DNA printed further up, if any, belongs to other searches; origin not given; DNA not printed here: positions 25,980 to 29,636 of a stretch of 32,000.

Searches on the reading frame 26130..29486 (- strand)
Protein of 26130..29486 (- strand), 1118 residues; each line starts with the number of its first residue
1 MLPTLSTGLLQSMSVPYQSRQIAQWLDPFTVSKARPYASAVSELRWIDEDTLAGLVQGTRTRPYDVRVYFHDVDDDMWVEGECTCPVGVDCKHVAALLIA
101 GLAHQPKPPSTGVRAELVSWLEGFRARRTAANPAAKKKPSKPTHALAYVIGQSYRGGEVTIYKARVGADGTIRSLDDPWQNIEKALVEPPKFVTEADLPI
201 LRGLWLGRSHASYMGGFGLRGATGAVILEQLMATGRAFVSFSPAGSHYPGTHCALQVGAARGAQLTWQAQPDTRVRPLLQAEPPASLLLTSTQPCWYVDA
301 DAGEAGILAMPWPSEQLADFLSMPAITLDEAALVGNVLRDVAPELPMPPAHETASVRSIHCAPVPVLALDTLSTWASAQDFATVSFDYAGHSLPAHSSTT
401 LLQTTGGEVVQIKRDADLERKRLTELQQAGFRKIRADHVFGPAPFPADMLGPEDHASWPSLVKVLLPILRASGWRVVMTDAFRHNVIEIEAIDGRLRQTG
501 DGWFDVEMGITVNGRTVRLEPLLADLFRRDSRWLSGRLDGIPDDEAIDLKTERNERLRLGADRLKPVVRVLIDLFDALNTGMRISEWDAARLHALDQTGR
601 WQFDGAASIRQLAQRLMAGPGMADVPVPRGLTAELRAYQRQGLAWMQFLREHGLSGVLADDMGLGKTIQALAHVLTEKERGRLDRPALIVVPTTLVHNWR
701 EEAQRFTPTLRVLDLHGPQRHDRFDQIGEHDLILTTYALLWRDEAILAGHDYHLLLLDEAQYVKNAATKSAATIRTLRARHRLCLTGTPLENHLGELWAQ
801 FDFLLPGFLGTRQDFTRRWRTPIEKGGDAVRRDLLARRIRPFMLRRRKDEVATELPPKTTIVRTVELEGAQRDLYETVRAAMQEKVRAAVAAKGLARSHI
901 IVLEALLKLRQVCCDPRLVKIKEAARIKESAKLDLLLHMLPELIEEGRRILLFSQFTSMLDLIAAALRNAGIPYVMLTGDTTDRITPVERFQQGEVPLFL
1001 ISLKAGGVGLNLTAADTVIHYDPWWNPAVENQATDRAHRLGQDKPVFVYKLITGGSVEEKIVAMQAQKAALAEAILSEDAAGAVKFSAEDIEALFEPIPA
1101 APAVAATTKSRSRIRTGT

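Call 11: search_protein_families(library=pfam, proteins=[window:26130-29486:-], max_evalue=0.01)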
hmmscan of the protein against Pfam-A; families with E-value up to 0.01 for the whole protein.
window:26130-29486:- (1118 aa): 5 families
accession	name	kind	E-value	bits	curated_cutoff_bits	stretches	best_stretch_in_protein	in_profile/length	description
PF00176.29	SNF2-rel_dom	-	4.7e-68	229.9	24.9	1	638-918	1-290/290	SNF2-related domain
PF00271.37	Helicase_C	-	1.4e-22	80.4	23.5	1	932-1041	2-110/110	Helicase conserved C-terminal domain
PF04851.21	ResIII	-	6e-06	26.7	22.5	1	634-789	3-162/164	Type III restriction enzyme, res subunit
PF00270.35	DEAD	-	7.4e-05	23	26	1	655-789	16-160/167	DEAD/DEAH box helicase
PF04434.22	SWIM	-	0.00036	20.5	19.6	1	81-100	13-36/38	SWIM zinc finger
